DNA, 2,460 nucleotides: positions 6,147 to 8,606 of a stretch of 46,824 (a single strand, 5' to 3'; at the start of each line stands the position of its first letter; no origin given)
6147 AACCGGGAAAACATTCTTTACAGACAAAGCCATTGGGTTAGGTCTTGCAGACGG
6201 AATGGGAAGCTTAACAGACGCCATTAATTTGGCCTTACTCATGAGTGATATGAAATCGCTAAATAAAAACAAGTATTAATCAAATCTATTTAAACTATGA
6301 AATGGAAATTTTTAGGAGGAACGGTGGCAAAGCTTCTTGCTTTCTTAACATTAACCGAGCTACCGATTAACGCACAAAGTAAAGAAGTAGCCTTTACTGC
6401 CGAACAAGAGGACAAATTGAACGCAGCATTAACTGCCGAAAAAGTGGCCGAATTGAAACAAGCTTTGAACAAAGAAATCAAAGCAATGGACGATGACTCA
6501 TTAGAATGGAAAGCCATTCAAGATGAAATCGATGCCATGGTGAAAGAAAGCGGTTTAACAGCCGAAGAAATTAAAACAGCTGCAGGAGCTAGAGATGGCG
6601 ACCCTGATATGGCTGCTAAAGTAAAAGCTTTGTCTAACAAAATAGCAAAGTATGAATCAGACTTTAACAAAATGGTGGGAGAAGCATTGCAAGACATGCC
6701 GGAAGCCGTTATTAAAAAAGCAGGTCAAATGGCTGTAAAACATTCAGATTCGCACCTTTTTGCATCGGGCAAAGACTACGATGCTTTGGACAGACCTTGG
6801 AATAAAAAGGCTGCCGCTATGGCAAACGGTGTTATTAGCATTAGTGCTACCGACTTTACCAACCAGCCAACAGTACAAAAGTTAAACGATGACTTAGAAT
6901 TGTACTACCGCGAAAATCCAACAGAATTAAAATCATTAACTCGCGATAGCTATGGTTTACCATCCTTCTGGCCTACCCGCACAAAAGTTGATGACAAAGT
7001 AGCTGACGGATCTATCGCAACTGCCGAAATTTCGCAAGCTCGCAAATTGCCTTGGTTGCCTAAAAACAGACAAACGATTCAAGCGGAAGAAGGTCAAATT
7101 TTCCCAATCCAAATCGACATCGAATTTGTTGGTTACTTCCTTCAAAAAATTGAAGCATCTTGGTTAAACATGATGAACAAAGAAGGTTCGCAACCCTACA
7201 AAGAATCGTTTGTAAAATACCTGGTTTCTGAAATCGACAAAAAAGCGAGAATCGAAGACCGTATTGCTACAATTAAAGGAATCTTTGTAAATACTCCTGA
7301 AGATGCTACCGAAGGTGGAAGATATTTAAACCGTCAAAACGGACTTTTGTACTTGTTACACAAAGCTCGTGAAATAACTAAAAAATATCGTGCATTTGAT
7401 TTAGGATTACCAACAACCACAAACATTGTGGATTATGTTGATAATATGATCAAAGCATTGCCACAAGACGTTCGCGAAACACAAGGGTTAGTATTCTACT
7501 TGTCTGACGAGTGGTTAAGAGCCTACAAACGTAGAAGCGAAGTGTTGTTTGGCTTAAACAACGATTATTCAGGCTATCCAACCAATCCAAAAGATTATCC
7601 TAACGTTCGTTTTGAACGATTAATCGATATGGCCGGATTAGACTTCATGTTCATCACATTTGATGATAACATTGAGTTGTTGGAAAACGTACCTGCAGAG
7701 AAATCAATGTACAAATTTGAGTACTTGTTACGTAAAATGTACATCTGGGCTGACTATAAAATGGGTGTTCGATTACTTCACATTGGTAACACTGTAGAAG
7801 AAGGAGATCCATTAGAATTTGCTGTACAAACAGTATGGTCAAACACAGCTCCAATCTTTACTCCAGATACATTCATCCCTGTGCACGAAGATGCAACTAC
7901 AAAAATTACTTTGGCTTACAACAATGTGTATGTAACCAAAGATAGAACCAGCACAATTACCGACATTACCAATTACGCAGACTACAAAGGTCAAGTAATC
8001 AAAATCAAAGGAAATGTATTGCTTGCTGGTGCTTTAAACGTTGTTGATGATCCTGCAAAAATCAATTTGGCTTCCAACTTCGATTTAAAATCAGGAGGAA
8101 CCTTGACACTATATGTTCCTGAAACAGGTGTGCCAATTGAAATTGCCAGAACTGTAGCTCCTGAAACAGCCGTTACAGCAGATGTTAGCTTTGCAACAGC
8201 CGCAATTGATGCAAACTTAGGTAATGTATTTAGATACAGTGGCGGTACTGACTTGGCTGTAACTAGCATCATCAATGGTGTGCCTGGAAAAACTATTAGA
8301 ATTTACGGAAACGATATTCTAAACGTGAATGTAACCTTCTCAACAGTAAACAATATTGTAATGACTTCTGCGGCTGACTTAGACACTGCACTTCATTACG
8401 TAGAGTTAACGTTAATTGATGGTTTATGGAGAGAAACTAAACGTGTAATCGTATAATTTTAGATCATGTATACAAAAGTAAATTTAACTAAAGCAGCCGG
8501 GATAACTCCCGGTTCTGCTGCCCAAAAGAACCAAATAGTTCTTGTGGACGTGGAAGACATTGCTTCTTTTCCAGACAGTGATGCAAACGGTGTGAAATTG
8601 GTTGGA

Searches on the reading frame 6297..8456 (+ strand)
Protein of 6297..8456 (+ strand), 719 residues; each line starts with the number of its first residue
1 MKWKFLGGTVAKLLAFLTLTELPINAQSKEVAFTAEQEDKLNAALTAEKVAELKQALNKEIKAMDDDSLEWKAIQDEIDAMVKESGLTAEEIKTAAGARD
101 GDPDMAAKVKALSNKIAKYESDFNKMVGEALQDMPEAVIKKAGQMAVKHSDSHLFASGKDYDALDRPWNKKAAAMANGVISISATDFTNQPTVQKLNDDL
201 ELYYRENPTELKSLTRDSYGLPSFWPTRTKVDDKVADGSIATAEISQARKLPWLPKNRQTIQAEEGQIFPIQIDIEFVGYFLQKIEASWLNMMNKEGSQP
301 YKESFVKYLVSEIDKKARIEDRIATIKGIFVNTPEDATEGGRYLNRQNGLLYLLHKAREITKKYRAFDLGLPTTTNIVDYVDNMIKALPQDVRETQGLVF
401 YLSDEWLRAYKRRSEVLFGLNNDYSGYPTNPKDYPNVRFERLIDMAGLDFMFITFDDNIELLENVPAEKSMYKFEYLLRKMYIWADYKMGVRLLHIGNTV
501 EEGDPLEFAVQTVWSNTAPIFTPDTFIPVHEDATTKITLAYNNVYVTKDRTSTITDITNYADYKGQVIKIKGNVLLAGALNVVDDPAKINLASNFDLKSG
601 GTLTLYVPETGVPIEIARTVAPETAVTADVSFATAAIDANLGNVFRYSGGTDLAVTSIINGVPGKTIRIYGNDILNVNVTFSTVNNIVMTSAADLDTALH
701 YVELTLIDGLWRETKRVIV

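Call 21: search_protein_families(library=phrogs, proteins=[window:6297-8456:+])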
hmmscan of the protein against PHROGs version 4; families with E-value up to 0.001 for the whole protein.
window:6297-8456:+ (719 aa): 1 family
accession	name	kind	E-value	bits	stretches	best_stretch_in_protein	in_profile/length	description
phrog_21862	-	unknown function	3.3e-186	621.7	1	6-713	7-720/725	-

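Call 59: search_protein_families(library=pfam, proteins=[window:6297-8456:+], max_evalue=0.01)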
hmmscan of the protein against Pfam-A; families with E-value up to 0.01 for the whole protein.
window:6297-8456:+ (719 aa): 1 family
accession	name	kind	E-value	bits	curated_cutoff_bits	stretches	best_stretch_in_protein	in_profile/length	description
PF20689.3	bDLD1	-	0.005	17.6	25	0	357-408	30-81/105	Bacterial Death-like domain 1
